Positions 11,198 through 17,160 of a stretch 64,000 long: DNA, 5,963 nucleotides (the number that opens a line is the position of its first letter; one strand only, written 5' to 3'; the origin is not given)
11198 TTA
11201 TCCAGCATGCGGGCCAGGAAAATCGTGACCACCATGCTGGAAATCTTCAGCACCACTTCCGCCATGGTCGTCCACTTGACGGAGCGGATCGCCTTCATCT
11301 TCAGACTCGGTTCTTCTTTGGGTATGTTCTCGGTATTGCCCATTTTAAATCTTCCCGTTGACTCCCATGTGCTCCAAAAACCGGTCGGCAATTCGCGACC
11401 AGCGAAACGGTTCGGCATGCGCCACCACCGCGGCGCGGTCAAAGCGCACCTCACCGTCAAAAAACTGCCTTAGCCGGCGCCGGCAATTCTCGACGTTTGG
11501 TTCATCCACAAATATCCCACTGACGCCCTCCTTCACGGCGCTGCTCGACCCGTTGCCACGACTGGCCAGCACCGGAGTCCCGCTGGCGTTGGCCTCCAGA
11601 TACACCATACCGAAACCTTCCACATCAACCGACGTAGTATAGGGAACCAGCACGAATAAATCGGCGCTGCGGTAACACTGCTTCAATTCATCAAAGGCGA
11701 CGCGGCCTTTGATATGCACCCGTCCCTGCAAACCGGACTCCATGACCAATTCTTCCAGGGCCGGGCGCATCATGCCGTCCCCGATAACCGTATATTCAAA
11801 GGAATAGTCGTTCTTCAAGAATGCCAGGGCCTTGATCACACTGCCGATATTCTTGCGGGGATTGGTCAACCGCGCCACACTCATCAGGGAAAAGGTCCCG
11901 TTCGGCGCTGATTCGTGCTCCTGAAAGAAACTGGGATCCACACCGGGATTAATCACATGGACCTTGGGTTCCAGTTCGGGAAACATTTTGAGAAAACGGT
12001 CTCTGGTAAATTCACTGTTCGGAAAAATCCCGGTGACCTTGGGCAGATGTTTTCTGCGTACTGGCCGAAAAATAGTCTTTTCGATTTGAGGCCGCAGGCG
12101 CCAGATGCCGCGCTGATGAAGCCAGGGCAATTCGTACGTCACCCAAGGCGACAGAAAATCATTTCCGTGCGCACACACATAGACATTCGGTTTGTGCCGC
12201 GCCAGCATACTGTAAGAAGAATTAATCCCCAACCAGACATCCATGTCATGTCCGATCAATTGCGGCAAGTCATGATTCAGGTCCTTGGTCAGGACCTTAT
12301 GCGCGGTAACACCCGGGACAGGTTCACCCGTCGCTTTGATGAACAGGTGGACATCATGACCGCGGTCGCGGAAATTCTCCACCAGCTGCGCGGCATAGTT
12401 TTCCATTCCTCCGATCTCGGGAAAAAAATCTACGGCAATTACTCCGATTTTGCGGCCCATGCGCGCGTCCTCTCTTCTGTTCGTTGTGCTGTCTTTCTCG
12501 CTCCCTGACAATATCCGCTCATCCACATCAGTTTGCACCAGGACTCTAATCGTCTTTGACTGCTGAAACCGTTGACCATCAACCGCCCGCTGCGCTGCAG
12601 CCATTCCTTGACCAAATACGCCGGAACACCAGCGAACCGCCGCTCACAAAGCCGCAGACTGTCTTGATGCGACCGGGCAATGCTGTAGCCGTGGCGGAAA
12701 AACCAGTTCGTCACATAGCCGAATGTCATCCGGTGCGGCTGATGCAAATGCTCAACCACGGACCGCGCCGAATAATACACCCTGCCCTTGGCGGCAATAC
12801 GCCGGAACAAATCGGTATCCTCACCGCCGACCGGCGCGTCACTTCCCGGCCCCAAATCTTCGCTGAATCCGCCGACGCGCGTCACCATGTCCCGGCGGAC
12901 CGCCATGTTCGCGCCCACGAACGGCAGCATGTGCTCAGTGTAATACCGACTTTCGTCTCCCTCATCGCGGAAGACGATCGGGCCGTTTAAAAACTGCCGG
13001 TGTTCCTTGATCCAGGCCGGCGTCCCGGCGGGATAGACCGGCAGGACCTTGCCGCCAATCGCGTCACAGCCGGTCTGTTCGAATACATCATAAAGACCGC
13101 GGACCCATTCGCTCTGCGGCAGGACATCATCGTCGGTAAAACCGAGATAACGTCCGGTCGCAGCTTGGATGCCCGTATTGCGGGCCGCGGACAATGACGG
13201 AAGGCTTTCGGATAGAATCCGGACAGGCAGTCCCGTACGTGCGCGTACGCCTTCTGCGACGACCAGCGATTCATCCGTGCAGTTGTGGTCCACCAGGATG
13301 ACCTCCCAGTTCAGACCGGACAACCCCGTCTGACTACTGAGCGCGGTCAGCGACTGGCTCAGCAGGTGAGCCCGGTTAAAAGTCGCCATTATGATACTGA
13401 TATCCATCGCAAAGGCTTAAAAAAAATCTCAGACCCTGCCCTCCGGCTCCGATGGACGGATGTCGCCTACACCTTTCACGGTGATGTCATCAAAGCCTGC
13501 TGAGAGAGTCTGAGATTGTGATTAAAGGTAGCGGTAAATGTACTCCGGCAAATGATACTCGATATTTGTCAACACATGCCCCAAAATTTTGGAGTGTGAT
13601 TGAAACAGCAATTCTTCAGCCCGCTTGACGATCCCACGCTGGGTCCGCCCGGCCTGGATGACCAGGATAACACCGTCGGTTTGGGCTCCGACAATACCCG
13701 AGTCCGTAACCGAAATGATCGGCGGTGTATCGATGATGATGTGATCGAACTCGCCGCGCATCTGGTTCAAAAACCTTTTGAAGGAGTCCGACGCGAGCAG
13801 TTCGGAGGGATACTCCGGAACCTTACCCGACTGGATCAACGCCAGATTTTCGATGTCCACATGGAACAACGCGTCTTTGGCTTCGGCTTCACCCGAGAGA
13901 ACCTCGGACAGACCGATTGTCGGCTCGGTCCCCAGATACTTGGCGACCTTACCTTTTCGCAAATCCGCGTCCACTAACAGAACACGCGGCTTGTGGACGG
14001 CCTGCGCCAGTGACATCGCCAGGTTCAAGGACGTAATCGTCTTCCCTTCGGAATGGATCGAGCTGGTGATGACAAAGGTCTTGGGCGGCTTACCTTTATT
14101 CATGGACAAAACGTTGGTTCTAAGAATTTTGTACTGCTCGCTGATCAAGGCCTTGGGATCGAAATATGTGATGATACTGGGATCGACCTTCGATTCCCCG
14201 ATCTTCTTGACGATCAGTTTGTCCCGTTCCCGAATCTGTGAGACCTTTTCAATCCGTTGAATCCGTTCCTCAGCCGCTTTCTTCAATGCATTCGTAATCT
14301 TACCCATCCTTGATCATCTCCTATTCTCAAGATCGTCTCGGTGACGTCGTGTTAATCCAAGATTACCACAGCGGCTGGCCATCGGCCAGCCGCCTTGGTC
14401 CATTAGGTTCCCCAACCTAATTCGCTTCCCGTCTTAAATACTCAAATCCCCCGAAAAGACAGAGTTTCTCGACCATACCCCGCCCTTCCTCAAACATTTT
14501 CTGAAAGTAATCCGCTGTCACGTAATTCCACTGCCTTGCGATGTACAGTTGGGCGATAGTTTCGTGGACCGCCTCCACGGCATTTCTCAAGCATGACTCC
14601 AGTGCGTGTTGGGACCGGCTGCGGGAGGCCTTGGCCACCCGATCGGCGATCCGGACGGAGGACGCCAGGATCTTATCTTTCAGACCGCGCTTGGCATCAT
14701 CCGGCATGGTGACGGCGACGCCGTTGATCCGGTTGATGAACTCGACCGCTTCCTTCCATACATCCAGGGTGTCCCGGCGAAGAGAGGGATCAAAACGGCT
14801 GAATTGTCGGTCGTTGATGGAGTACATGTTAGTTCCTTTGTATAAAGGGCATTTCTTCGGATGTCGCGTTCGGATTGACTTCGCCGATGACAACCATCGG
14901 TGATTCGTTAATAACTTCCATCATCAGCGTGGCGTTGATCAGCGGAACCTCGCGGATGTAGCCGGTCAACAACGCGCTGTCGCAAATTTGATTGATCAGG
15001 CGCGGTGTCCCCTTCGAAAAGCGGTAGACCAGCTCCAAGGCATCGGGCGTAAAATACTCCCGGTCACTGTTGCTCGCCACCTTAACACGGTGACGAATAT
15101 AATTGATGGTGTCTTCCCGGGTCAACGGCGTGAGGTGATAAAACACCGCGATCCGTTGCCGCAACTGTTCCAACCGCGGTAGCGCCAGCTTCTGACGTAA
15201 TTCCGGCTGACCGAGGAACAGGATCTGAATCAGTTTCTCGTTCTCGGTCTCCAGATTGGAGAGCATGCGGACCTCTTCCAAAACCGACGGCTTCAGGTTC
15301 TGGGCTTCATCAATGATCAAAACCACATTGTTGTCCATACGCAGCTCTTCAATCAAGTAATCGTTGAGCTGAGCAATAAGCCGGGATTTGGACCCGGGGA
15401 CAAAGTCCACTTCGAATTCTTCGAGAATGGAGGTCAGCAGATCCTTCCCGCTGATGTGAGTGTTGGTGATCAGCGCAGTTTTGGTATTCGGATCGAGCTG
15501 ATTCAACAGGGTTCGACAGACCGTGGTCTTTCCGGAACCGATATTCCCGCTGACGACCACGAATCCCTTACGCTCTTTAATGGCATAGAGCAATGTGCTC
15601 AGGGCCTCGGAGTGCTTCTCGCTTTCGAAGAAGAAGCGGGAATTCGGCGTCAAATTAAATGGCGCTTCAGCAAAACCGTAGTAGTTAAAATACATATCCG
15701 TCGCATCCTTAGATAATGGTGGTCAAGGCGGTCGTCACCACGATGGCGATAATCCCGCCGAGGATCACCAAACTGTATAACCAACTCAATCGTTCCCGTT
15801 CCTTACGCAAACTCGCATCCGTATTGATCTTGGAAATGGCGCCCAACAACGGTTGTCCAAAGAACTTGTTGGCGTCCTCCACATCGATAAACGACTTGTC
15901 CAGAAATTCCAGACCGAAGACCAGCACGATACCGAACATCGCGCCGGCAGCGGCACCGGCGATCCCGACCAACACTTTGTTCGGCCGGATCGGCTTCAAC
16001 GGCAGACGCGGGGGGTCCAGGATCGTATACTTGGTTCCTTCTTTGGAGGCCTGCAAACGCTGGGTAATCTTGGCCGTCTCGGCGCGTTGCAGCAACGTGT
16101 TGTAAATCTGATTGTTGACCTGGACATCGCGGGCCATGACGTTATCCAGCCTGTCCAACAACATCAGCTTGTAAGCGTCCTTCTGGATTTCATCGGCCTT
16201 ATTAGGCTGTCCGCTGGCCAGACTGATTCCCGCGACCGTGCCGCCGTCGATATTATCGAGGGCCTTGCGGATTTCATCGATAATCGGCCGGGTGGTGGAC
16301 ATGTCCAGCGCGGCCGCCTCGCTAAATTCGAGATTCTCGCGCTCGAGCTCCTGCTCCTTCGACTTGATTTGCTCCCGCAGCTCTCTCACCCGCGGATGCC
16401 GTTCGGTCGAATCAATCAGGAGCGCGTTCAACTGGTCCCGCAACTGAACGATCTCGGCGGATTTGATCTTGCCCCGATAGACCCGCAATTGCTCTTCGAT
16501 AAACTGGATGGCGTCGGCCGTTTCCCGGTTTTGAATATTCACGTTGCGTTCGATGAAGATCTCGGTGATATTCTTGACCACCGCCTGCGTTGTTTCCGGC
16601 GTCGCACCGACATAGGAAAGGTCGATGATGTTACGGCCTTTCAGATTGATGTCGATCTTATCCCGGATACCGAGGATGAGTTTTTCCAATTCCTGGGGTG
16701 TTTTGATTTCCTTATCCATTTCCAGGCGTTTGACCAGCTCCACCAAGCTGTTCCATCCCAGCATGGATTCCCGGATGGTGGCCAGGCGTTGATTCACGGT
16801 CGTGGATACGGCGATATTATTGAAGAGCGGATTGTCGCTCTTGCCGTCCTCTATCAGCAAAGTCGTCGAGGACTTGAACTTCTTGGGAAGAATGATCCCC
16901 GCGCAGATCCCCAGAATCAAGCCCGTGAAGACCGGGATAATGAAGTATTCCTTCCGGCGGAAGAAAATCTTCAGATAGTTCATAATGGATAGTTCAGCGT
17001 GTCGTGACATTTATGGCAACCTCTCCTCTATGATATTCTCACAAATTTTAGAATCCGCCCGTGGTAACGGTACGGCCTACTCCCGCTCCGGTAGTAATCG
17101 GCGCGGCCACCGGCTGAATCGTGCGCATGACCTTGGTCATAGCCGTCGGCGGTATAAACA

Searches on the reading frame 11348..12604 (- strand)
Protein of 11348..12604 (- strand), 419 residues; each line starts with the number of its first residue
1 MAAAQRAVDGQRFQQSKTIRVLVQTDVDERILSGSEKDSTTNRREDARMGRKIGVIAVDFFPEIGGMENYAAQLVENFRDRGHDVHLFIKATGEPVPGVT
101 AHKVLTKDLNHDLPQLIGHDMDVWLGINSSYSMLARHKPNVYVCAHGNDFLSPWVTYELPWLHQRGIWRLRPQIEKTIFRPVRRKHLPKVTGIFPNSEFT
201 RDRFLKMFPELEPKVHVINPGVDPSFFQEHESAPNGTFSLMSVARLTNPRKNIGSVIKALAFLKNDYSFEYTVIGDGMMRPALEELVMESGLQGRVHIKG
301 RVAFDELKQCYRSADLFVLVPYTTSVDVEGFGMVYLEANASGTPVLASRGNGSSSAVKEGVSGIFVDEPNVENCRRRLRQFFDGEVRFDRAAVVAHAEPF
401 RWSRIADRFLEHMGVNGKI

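Call 6: search_protein_families(library=pfam, proteins=[window:11348-12604:-], max_evalue=0.01)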
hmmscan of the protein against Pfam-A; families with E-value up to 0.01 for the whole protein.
window:11348-12604:- (419 aa): 6 families
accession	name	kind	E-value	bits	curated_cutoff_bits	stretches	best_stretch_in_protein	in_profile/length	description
PF00534.26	Glycos_transf_1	-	5.4e-27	94.9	26.4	1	233-385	11-159/172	Glycosyl transferases group 1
PF13692.12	Glyco_trans_1_4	-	2.1e-22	80.4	27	1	239-378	3-136/142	Glycosyl transferases group 1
PF13439.12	Glyco_transf_4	-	3.7e-13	50.3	28.5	1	64-225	1-169/170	Glycosyltransferase Family 4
PF20706.3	GT4-conflict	-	8.5e-09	35.3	26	1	204-363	161-326/385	Family 4 Glycosyltransferase in conflict systems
PF13579.12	Glyco_trans_4_4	-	1.5e-07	32.3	29.7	1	65-221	1-158/158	Glycosyl transferase 4-like domain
PF13524.12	Glyco_trans_1_2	-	0.002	18.5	25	1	261-385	7-115/144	Glycosyl transferase-like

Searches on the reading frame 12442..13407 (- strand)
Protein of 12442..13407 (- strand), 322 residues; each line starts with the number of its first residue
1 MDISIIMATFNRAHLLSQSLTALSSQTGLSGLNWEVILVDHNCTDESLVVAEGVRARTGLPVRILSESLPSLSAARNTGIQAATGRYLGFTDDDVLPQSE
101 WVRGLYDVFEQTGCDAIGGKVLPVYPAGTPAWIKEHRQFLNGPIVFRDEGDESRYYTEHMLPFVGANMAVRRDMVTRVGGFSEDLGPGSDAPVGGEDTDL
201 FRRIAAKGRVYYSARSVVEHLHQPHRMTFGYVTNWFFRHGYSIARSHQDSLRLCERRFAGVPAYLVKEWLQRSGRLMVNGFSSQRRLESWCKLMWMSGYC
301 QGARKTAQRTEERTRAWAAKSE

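Call 6: search_protein_families(library=pfam, proteins=[window:12442-13407:-], max_evalue=0.01)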
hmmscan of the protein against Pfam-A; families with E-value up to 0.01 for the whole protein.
window:12442-13407:- (322 aa): 5 families
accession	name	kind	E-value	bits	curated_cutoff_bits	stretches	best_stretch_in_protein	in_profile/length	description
PF00535.33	Glycos_transf_2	-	1.6e-24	87.1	23.3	1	4-175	1-164/168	Glycosyl transferase family 2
PF13641.12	Glyco_tranf_2_3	-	6.4e-10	39.9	27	1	3-224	3-215/230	Glycosyltransferase like family 2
PF13632.12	Glyco_trans_2_3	-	1.2e-09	38.7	27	1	92-247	6-129/198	Glycosyl transferase family group 2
PF10111.15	Glyco_tranf_2_2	-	2.4e-07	31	27.3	1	158-207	159-202/276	Glycosyltransferase like family 2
PF02709.20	Glyco_transf_7C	-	0.00024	21.1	23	1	161-208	17-59/78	N-terminal domain of galactosyltransferase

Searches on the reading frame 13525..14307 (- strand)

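Call 6: search_protein_families(library=pfam, proteins=[window:13525-14307:-], max_evalue=0.01)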
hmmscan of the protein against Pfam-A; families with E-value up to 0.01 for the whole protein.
window:13525-14307:- (261 aa): 4 families
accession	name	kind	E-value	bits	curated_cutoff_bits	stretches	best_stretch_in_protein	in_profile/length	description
PF13614.12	AAA_31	-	2.7e-13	50.7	27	1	88-219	14-149/177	AAA domain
PF10609.15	ParA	-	1.9e-06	27.9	27.1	1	87-252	15-177/246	NUBPL iron-transfer P-loop NTPase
PF01656.29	CbiA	-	0.00021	21.7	25.4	1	86-172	9-54/125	CobQ/CobB/MinD/ParA nucleotide binding domain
PF09140.17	MipZ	-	0.0036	17.1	20.7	1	86-195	11-108/262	ATPase MipZ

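Call 8: search_protein_families(library=ncbifam, proteins=[window:13525-14307:-], max_evalue=0.001)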
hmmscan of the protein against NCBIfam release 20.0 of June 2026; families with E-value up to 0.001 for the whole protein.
window:13525-14307:- (261 aa): 11 families
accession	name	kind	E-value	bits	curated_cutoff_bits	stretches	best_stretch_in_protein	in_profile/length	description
TIGR01007.1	eps_fam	subfamily_domain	4e-52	176.7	108.05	1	57-259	1-201/204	polysaccharide biosynthesis tyrosine autokinase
TIGR03018.1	pepcterm_TyrKin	hypoth_equivalog_domain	6.1e-44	149.8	230.65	1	46-235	2-197/207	XrtA-associated tyrosine autokinase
NF008568.0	PRK11519.1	equivalog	4.3e-34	117.7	1068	1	29-218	480-667/720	tyrosine-protein kinase Wzc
NF007350.0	PRK09841.1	equivalog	9.6e-31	106.6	1248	1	34-249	490-703/726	tyrosine-protein kinase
TIGR03029.1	EpsG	equivalog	6.4e-28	97.7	313.8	1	36-247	64-273/274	chain length determinant protein tyrosine kinase EpsG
TIGR01005.1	eps_transp_fam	subfamily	1.1e-26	93.3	411.7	1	50-250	521-719/754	exopolysaccharide transport protein family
TIGR01968.1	minD_bact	equivalog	1.7e-12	47.3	212.9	1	77-205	3-130/261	septum site-determining protein MinD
TIGR01969.1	minD_arch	subfamily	1.1e-09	37.8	201.75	1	79-217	4-138/251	cell division ATPase MinD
NF041546.1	ParA_partition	equivalog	5.1e-07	29.4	180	0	171-219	61-108/203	ParA family partition ATPase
NF008079.0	PRK10818.1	equivalog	0.00074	18.9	508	0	78-199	5-126/270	septum site-determining protein MinD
NF041283.1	PrgP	equivalog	0.00092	18.6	400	0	88-218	15-153/297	ParA superfamily DNA segregation protein PrgP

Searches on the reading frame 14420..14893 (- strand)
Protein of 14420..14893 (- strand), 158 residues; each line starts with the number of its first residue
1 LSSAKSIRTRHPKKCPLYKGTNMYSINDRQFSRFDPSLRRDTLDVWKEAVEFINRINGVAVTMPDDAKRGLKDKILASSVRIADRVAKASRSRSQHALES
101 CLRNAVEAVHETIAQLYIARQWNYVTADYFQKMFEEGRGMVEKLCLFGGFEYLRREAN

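Call 6: search_protein_families(library=pfam, proteins=[window:14420-14893:-], max_evalue=0.01)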
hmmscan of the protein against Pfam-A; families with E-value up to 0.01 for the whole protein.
window:14420-14893:- (158 aa): 1 family
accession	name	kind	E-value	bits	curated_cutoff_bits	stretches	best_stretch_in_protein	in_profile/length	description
PF05635.17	23S_rRNA_IVP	-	4.7e-14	52.9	33.8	1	42-136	2-96/106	23S rRNA-intervening sequence protein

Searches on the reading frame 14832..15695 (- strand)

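Call 6: search_protein_families(library=pfam, proteins=[window:14832-15695:-], max_evalue=0.01)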
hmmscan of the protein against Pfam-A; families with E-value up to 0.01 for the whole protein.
window:14832-15695:- (288 aa): 28 families (the best 25 are shown)
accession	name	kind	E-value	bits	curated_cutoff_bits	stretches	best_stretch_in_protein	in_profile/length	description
PF13401.12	AAA_22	-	2.7e-29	102.5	27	1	41-170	3-130/130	AAA domain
PF13191.12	AAA_16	-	2.9e-12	47.8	32.6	1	23-151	3-161/167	AAA ATPase domain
PF01637.24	ATPase_2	-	8e-07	29.5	33.2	1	38-236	15-224/225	ATPase domain predominantly from Archaea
PF09848.15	SLFN-g3_helicase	-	1.3e-05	25.1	24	1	45-136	3-93/354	Schlafen group 3, DNA/RNA helicase domain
PF00437.27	T2SSE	-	2.7e-05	23.4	24.9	1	30-72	129-171/370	Type II/IV secretion system protein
PF00004.35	AAA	-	4.2e-05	24.4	21.2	1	47-138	2-73/131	ATPase family associated with various cellular activities (AAA)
PF20720.3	nSTAND3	-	6.1e-05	23.2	27.2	1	26-67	5-41/155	Novel STAND NTPase 3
PF02492.25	cobW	-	7.8e-05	22.8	20.7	1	46-79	3-36/180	CobW/HypB/UreG, nucleotide-binding domain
PF13245.12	AAA_19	-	0.00011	22.8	25.1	1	43-156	11-121/134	AAA domain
PF13173.12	AAA_14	-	0.00013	22.4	27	1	45-162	4-97/129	AAA domain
PF01443.25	Viral_helicase1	-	0.00013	22.3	21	1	47-147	2-84/228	Viral superfamily 1 RNA helicase core domain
PF25199.1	nSTAND_NTPase5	-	0.00017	21.9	34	1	34-159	31-129/145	Novel STAND NTPase 5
PF20703.3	nSTAND1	-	0.00018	21.7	27.1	1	19-205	13-201/379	Novel STAND NTPase 1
PF05621.17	TniB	-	0.00056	19.8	22.4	1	32-184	23-181/189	Bacterial TniB protein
PF02367.23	TsaE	-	0.00064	20.1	26.6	1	25-69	3-47/128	Threonylcarbamoyl adenosine biosynthesis protein TsaE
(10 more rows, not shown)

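Call 8: search_protein_families(library=ncbifam, proteins=[window:14832-15695:-], max_evalue=0.001)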
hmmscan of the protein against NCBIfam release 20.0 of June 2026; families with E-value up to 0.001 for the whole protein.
window:14832-15695:- (288 aa): 9 families
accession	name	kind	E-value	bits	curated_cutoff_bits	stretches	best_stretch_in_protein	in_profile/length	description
TIGR03015.1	pepcterm_ATPase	hypoth_equivalog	1.7e-88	296.6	324.5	1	1-264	1-265/269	XrtA/PEP-CTERM system-associated ATPase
NF041000.1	ATPase_ComGA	equivalog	4e-05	22.7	300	1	30-77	115-162/267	competence type IV pilus ATPase ComGA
TIGR04520.1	ECF_ATPase_1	equivalog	0.00023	20.7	315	1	21-91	8-76/269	energy-coupling factor transporter ATPase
NF053672.1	bindosome_BasE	exception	0.00032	19.6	1000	1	3-79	233-306/512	bindosome assembly system ATPase subunit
TIGR03819.1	heli_sec_ATPase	hypoth_equivalog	0.00043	19.6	373.15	1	26-78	161-213/340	TadA family conjugal transfer-associated ATPase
TIGR02788.1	VirB11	equivalog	0.00059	19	249.95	0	19-73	121-174/308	P-type DNA transfer ATPase VirB11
TIGR00150.1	T6A_YjeE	equivalog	0.00063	19.6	60.1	1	24-69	3-48/135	tRNA (adenosine(37)-N6)-threonylcarbamoyltransferase complex ATPase subunit type 1 TsaE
TIGR01420.1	pilT_fam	subfamily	0.00066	19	319.1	0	34-77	113-156/343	PilT/PilU family type 4a pilus ATPase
TIGR00073.1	hypB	equivalog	0.00068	19.2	121.2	0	48-134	35-122/217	hydrogenase nickel incorporation protein HypB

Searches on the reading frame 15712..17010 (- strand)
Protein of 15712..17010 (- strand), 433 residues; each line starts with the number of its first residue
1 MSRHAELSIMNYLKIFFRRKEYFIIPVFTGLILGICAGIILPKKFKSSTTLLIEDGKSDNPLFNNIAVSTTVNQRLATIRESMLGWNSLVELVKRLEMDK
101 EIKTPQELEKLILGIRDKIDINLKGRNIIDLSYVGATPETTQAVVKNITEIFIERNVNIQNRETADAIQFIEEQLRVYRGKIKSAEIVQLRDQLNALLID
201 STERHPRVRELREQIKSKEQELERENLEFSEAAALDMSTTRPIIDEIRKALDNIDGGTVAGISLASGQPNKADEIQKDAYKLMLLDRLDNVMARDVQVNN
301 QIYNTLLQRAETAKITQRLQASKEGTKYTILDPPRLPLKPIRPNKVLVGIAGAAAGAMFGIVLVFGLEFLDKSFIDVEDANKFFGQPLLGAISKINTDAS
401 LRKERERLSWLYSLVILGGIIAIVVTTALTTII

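Call 6: search_protein_families(library=pfam, proteins=[window:15712-17010:-], max_evalue=0.01)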
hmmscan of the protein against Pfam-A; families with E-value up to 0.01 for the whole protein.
window:15712-17010:- (433 aa): 2 families
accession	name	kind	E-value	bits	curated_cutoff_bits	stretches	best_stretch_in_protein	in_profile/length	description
PF13807.11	GNVR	-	6.1e-12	45.7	27.7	1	292-365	9-78/82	G-rich domain on putative tyrosine kinase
PF02706.20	Wzz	-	0.0026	18.4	25.5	1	6-66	2-62/91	Chain length determinant protein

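Call 8: search_protein_families(library=ncbifam, proteins=[window:15712-17010:-], max_evalue=0.001)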
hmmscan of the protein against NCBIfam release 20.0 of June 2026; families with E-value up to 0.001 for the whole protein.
window:15712-17010:- (433 aa): 8 families
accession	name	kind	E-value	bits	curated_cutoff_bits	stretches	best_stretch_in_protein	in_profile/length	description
TIGR03007.1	pepcterm_ChnLen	equivalog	7.8e-71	238.8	278.85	2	9-186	3-181/498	XrtA system polysaccharide chain length determinant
TIGR03017.1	EpsF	equivalog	7.3e-15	54.6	422.75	2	243-393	298-444/444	chain length determinant protein EpsF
NF008568.0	PRK11519.1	equivalog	5.5e-10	38.1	1068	2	119-186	218-287/720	tyrosine-protein kinase Wzc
TIGR01006.1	polys_exp_MPA1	subfamily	1.7e-09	37.5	296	1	327-396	156-225/226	CspC family polysaccharide chain length determinant protein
TIGR01005.1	eps_transp_fam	subfamily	5.9e-08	31.4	411.7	1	292-397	381-482/754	exopolysaccharide transport protein family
NF047685.1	TeichurnBiosyTuaF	equivalog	2.4e-06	27.5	340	1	14-159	7-134/225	teichuronic acid biosynthesis protein TuaF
NF007350.0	PRK09841.1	equivalog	2.7e-05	22.5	1248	0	124-222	225-320/726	tyrosine-protein kinase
NF041864.1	EpsV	equivalog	0.00022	19.9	800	1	301-383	390-472/484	PCP family exopolysaccharide biosynthesis protein EpsV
